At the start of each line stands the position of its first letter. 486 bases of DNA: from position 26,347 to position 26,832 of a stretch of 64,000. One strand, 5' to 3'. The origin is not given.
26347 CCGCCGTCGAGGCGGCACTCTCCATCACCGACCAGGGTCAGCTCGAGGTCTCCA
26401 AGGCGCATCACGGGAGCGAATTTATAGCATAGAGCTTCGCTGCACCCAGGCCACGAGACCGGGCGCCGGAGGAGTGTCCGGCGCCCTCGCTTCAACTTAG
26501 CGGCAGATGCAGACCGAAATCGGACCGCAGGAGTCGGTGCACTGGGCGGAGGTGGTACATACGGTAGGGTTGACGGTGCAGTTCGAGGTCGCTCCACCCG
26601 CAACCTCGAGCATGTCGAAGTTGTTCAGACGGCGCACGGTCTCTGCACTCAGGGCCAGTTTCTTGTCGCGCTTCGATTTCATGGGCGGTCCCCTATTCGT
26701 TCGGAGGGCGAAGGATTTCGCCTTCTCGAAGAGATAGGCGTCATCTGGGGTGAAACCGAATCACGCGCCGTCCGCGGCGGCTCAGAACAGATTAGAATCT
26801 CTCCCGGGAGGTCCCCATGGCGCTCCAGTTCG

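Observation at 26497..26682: Lanthipeptide/ranthipeptide-like precursor: GG-leader plus a 31-aa core with 6 Cys and 10 Ser/Thr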

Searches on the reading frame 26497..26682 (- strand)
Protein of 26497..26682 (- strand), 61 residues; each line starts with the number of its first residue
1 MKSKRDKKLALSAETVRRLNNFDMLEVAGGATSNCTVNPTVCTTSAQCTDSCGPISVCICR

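Call 7: search_protein_families(library=pfam, proteins=[window:26497-26682:-], max_evalue=0.01)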
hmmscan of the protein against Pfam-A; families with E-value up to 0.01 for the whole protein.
window:26497-26682:- (61 aa): 0 families

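Call 10: search_protein_families(library=ncbifam, proteins=[window:26497-26682:-], max_evalue=1)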
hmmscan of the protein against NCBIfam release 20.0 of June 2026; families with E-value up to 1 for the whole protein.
window:26497-26682:- (61 aa): 1 family
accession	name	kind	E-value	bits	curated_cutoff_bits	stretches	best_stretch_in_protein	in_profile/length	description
NF038153.1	lant_leader_L1a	domain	0.00033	20.8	22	1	1-30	1-32/32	class I lanthipeptide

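Call 11: find_homologous_proteins(query=window:26500-26682:-, max_evalue=10)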
Query seq(61 aa) (61 aa): 16 proteins with E <= 10 among 16 candidates.
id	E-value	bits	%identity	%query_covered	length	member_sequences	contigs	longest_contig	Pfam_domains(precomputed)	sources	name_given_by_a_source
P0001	5.6e-33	128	100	100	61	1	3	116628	-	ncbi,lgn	-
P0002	1.5e-27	111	89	100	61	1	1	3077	-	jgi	jgi:hypothetical protein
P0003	2.5e-26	107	85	100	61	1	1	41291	-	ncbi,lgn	-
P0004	8.8e-25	103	80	98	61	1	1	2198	-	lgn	-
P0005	7.6e-24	100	78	98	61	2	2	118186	-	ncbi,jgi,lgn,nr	ncbi:MAG TPA: hypothetical protein VGS22_28720 [Thermoanaerobaculia bacterium]|jgi:hypothetical prot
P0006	4.4e-23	97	79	100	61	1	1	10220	-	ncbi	-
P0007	4.5e-23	97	79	100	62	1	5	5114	-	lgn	-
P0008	7.5e-23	97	80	100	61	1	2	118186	-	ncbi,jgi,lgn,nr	ncbi:MAG TPA: class I lanthipeptide [Thermoanaerobaculia bacterium]|jgi:hypothetical protein|nr:clas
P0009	1.9e-22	95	79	100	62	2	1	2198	-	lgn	-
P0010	5.5e-22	94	79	100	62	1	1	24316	-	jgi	jgi:hypothetical protein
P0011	6.4e-22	94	75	98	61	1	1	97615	-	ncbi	-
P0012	9.2e-22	93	77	100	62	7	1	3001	-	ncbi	-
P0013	2.3e-21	92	77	100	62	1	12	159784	-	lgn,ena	-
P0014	1.3e-20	90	74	100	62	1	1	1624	-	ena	-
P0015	1.9e-19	86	70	100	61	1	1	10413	-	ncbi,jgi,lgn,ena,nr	ncbi:MAG TPA: class I lanthipeptide [Thermoanaerobaculia bacterium]|nr:class I lanthipeptide [Thermo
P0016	1.2e-17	80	69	100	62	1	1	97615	-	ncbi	-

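Call 13: find_encoding_contigs(protein=P0005, flank=10000, max_places=4)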
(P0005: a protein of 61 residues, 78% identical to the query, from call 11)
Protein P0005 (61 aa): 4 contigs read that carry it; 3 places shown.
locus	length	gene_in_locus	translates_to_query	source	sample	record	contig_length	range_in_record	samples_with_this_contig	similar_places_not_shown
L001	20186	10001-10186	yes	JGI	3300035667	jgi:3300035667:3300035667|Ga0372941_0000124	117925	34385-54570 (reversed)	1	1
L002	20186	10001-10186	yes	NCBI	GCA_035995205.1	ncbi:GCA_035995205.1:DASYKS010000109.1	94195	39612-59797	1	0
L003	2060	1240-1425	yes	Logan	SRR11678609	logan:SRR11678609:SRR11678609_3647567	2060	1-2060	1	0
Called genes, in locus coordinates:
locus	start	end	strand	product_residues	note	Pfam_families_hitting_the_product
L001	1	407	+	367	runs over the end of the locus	PF13559:DUF4129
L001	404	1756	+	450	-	PF14258:DUF4350 (weak)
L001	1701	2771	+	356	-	PF20030:bpMoxR, PF07726:AAA_3, PF07728:AAA_5, PF17863:AAA_lid_2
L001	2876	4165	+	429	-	PF01882:DUF58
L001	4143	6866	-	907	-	PF22422:MGH1-like_GH, PF03200:Glyco_hydro_63 (faint), PF22422:MGH1-like_GH (weak)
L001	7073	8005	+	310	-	PF00144:Beta-lactamase (faint), PF13354:Beta-lactamase2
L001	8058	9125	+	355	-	PF01791:DeoC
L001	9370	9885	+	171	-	PF22785:Tc-R-P, PF00782:DSPc (weak)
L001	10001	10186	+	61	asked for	-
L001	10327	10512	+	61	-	-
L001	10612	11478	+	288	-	PF00753:Lactamase_B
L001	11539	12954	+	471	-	PF00890:FAD_binding_2 (weak), PF01134:GIDA, PF03486:HI0933_like (faint), PF07992:Pyr_redox_2, PF12831:FAD_oxidored (weak), PF13738:Pyr_redox_3, PF00070:Pyr_redox, PF02852:Pyr_redox_dim, +1 more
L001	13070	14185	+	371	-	PF00676:E1_dh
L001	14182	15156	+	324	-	PF02779:Transket_pyr, PF02780:Transketolase_C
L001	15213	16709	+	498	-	PF00364:Biotin_lipoyl, PF25917:BSH_RND (weak), PF25919:BSH_CusB (faint), PF25984:BSH_YknX (faint), PF25997:BSH_YhbJ (faint), PF02817:E3_binding, PF00198:2-oxoacid_dh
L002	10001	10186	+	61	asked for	-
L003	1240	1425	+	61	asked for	-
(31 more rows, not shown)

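Call 19: find_encoding_contigs(protein=P0001, flank=10000, max_places=4)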
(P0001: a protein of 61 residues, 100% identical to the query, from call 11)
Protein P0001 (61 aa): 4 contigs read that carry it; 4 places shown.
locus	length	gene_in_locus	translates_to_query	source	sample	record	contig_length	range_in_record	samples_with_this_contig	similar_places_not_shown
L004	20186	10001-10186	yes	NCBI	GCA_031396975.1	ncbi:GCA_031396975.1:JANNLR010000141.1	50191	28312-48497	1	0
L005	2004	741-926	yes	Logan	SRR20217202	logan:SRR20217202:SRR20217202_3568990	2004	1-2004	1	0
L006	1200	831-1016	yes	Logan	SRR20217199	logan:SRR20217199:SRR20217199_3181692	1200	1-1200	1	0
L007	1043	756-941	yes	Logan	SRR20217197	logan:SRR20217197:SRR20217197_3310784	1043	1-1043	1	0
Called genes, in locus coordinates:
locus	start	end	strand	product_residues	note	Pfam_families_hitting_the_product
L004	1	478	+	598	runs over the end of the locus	PF01266:DAO (weak), PF01494:FAD_binding_3 (weak), PF04820:Trp_halogenase (faint)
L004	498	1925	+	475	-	PF03055:RPE65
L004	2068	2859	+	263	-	-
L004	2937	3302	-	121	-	PF00076:RRM_1, PF16842:RRM_occluded (weak)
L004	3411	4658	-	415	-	PF01264:Chorismate_synt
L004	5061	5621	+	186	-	PF04542:Sigma70_r2, PF08281:Sigma70_r4_2 (weak)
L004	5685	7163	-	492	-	PF00773:RNB, PF18614:RNase_II_C_S1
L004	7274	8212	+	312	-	PF13354:Beta-lactamase2, PF00144:Beta-lactamase (faint)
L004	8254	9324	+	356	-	PF01791:DeoC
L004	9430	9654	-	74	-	PF07927:HicA_toxin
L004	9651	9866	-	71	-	PF15919:HicB_lk_antitox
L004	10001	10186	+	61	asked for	-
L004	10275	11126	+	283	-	PF00753:Lactamase_B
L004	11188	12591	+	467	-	PF00890:FAD_binding_2 (weak), PF01134:GIDA (faint), PF01494:FAD_binding_3 (faint), PF07992:Pyr_redox_2, PF12831:FAD_oxidored (weak), PF13738:Pyr_redox_3 (weak), PF00070:Pyr_redox, PF02852:Pyr_redox_dim, +2 more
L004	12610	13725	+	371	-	PF00676:E1_dh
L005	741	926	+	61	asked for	-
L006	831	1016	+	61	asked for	-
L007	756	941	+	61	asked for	-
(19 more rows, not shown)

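Call 20: find_encoding_contigs(protein=P0016, flank=10000, max_places=3)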
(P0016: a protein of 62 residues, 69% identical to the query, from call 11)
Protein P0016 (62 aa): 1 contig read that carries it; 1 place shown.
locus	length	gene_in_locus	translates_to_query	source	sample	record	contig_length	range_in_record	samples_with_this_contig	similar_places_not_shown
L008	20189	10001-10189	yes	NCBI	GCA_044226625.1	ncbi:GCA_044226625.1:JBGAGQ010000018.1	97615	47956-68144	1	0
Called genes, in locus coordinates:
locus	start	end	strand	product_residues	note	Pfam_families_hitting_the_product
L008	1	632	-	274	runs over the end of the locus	PF00696:AA_kinase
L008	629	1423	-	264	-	PF08241:Methyltransf_11, PF08242:Methyltransf_12, PF13649:Methyltransf_25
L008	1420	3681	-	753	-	PF07732:Cu-oxidase_3 (faint), PF07731:Cu-oxidase_2, PF12151:MVL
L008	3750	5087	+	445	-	PF00368:HMG-CoA_red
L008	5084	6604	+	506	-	PF00890:FAD_binding_2 (weak), PF01593:Amino_oxidase, PF13450:NAD_binding_8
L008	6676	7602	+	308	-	PF00144:Beta-lactamase (faint), PF13354:Beta-lactamase2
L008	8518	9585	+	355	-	PF01791:DeoC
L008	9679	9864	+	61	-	-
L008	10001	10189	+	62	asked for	-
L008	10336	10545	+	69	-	-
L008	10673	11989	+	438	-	PF05147:LANC_like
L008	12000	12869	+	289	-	PF00753:Lactamase_B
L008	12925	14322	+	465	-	PF00890:FAD_binding_2 (weak), PF01134:GIDA (weak), PF03486:HI0933_like (faint), PF07992:Pyr_redox_2, PF12831:FAD_oxidored (weak), PF13738:Pyr_redox_3, PF00070:Pyr_redox, PF02852:Pyr_redox_dim, +1 more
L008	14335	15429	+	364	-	PF00676:E1_dh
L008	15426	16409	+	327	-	PF02779:Transket_pyr, PF02780:Transketolase_C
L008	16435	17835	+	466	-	-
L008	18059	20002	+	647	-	-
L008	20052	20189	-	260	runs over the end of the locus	PF05685:Uma2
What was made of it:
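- On Class I lanthipeptide precursor (LanA), NF038153 leader subtype: LanC is adjacent only in the relative L008 (call 20).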

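Call 21: find_encoding_contigs(protein=P0015, flank=10000, max_places=3)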
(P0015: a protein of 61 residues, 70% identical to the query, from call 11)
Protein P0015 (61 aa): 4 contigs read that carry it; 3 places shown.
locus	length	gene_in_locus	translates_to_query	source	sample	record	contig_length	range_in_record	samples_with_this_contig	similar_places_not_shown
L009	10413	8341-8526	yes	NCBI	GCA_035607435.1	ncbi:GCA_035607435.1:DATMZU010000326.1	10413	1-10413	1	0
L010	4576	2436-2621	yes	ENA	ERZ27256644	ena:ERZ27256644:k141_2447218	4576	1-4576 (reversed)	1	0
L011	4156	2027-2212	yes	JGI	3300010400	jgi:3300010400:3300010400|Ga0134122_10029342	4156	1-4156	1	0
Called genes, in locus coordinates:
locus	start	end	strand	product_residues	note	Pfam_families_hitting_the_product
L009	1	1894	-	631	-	PF07732:Cu-oxidase_3 (faint), PF07731:Cu-oxidase_2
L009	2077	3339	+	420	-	PF00368:HMG-CoA_red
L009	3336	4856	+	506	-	PF00890:FAD_binding_2 (weak), PF01593:Amino_oxidase, PF13450:NAD_binding_8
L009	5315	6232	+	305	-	PF00144:Beta-lactamase (faint), PF13354:Beta-lactamase2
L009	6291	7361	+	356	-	PF01791:DeoC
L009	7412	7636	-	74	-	PF07927:HicA_toxin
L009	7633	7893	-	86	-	PF15919:HicB_lk_antitox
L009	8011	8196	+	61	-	-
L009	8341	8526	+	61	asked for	-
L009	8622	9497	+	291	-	PF23023:Anti-Pycsar_Apyc1 (faint), PF00753:Lactamase_B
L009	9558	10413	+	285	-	PF03486:HI0933_like (faint), PF07992:Pyr_redox_2, PF00890:FAD_binding_2 (weak), PF01134:GIDA, PF12831:FAD_oxidored (weak), PF13450:NAD_binding_8 (faint), PF13738:Pyr_redox_3, PF00070:Pyr_redox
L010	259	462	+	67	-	-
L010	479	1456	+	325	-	PF01791:DeoC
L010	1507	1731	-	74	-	PF07927:HicA_toxin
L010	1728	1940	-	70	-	PF15919:HicB_lk_antitox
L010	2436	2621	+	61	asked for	-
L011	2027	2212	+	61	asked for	-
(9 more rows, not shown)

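Call 22: find_encoding_contigs(protein=P0013, flank=10000, max_places=3)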
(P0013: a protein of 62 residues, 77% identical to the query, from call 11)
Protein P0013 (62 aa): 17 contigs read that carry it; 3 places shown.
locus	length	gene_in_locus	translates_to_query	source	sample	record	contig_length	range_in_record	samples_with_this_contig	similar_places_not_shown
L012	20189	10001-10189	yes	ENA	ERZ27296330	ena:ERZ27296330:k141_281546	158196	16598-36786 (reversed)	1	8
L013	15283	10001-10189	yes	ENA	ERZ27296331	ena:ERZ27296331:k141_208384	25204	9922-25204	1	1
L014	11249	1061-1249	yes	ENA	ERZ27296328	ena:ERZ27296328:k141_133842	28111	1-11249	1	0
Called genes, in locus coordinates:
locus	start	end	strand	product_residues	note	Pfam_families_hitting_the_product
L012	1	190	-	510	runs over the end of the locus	PF00005:ABC_tran, PF02463:SMC_N (faint), PF13304:AAA_21 (faint), PF01061:ABC2_membrane, PF12698:ABC2_membrane_3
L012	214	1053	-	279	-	PF00696:AA_kinase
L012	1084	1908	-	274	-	PF00696:AA_kinase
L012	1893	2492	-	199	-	-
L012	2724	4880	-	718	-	PF07732:Cu-oxidase_3 (faint), PF07731:Cu-oxidase_2, PF12151:MVL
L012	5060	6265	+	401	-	PF00368:HMG-CoA_red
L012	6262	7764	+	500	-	PF00890:FAD_binding_2 (weak), PF01266:DAO (faint), PF01593:Amino_oxidase, PF13450:NAD_binding_8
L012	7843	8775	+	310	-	PF00144:Beta-lactamase (faint), PF13354:Beta-lactamase2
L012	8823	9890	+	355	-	PF01791:DeoC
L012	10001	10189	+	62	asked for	-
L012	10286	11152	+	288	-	PF00753:Lactamase_B, PF23023:Anti-Pycsar_Apyc1 (faint)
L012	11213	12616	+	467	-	PF00890:FAD_binding_2 (weak), PF01134:GIDA, PF01494:FAD_binding_3 (faint), PF07992:Pyr_redox_2, PF12831:FAD_oxidored (weak), PF13738:Pyr_redox_3, PF00070:Pyr_redox, PF02852:Pyr_redox_dim, +2 more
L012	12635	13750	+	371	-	PF00676:E1_dh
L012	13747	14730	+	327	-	PF02779:Transket_pyr, PF02780:Transketolase_C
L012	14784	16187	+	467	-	PF00364:Biotin_lipoyl, PF25917:BSH_RND (weak), PF25997:BSH_YhbJ (faint), PF02817:E3_binding, PF00198:2-oxoacid_dh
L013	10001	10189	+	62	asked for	-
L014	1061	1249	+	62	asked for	-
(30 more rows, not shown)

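Call 24: search_protein_representatives(alignment_id=A1)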
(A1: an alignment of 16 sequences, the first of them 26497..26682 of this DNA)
Query: 16 sequences, 61 profile positions. Proteins with E-value up to 0.001 (for the whole library): 342; up to 1e-10: 2; up to 1e-30: 1. The best 150 are listed.
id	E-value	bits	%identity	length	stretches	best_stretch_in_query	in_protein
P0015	1.6e-31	124.1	-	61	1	1-61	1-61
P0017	1.4e-16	76.2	-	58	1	1-61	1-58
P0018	3.8e-10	55.7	-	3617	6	7-31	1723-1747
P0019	2.1e-09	53.2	-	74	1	1-60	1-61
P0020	1.8e-08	50.3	-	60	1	1-59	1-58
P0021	2.9e-08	49.6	-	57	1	1-48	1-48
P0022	3.1e-07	46.3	-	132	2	4-35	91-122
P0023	5.2e-07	45.6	-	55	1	5-48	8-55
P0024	7.1e-07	45.2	-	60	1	1-53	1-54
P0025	7.3e-07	45.1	-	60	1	1-59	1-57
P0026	1.2e-06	44.4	-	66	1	1-60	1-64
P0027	1.3e-06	44.4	-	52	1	5-49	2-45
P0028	1.4e-06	44.2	-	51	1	1-50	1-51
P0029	1.8e-06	43.8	-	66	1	2-48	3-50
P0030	2.2e-06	43.6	-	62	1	2-54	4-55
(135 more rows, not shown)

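Call 26: find_encoding_contigs(protein=P0017, flank=10000, max_places=3)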
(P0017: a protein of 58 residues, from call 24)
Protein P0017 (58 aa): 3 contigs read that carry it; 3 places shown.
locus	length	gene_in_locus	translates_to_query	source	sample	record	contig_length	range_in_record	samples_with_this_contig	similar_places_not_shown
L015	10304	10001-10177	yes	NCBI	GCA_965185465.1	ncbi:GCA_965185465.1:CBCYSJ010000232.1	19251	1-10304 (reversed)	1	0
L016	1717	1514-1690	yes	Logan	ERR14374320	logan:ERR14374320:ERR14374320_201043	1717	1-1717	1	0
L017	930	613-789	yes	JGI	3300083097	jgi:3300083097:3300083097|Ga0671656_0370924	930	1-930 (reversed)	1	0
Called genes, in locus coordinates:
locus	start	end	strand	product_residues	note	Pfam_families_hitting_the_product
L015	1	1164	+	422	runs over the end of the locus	PF00924:MS_channel_2nd, PF21082:MS_channel_3rd, PF16697:Yop-YscD_cpl, PF00498:FHA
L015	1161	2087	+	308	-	PF00069:Pkinase, PF07714:PK_Tyr_Ser-Thr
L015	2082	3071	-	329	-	PF00561:Abhydrolase_1, PF12146:Hydrolase_4 (faint), PF12697:Abhydrolase_6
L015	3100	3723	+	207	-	PF03692:CxxCxxCC (weak)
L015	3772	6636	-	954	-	-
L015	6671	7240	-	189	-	PF08002:DUF1697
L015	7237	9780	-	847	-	PF15902:Sortilin-Vps10 (weak), PF02012:BNR (faint)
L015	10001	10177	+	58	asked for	-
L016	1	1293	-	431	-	?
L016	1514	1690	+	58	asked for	-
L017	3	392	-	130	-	?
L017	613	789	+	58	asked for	-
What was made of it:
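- Tried and rejected: The P0017 context (closest outgroup) was uninformative because the contig ends 127 bp after the gene (call 26).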

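Call 27: find_encoding_contigs(protein=P0026, flank=10000, max_places=3)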
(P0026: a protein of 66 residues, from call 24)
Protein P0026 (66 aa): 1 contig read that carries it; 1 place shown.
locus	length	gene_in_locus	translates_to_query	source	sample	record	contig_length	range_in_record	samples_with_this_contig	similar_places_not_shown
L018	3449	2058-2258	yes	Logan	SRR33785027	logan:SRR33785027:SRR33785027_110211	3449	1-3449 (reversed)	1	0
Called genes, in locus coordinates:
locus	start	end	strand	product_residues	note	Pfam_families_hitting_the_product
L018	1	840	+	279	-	?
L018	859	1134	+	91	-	PF13310:Virulence_RhuM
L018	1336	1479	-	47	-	-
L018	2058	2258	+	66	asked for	PF28317:Lant_leader_dom (weak)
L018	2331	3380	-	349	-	-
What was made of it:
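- Tried and rejected: The P0026 contig is only 3.4 kb (call 27).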

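Call 28: find_related_loci(query=L008:10673-11989:+, collection=genome_contigs, flank=10000)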
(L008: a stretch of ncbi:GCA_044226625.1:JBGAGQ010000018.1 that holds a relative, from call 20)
Query L008:10673-11989:+ (438 aa) in genome_contigs; peptide patterns used: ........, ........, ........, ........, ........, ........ (x = any residue, [..] = any of these).
40 stretches matched a pattern; 1 encode a relative of the query (tblastn E <= 1e-3); 1 distinct loci.
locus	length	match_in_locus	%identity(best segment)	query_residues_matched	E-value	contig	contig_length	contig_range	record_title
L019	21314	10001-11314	100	1-438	0e+0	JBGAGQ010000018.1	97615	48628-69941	MAG: Thermoanaerobaculia bacterium isolate MAG_MBR_H125.76 MBRH125-76_opera_contig_1038, whole genome shotgun sequence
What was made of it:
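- Tried and rejected: The genome_contigs scan with the L008 LanC returned only itself (call 28).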

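Call 29: search_protein_families(library=ncbifam, proteins=[L008:10673-11989:+, L008:10336-10545:+, L008:10001-10189:+, L008:9679-9864:+], max_evalue=0.1)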
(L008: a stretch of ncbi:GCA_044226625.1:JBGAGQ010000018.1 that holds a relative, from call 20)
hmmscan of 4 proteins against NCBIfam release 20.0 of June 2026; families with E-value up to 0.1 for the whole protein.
L008:10673-11989:+ (438 aa): 3 families
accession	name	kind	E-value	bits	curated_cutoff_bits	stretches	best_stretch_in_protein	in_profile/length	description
NF038150.1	lanthi_synth_IV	equivalog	9.1e-26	90.4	650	1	13-358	489-807/851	class IV lanthionine synthetase LanL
TIGR03897.1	lanti_2_LanM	subfamily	4.2e-23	81.1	304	1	34-403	595-929/932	type 2 lanthipeptide synthetase LanM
NF038151.1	lanthi_synth_III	equivalog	1.6e-11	43.4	575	2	274-404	607-734/833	class III lanthionine synthetase LanKC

L008:10336-10545:+ (69 aa): 1 family
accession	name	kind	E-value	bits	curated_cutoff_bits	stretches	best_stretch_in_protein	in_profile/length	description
NF038153.1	lant_leader_L1a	domain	0.0035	17.5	22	1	2-25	9-32/32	class I lanthipeptide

L008:10001-10189:+ (62 aa): 1 family
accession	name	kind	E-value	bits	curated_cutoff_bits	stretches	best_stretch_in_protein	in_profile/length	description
NF038153.1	lant_leader_L1a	domain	0.0018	18.4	22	1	1-30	1-32/32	class I lanthipeptide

L008:9679-9864:+ (61 aa): 2 families
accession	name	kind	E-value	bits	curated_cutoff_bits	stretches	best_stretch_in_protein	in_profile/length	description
NF038153.1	lant_leader_L1a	domain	0.00072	19.7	22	1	1-30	1-32/32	class I lanthipeptide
TIGR04149.1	GG_sam_targ_CFB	domain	0.0031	17.4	25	1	4-42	2-31/43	TIGR04149 family rSAM-modified RiPP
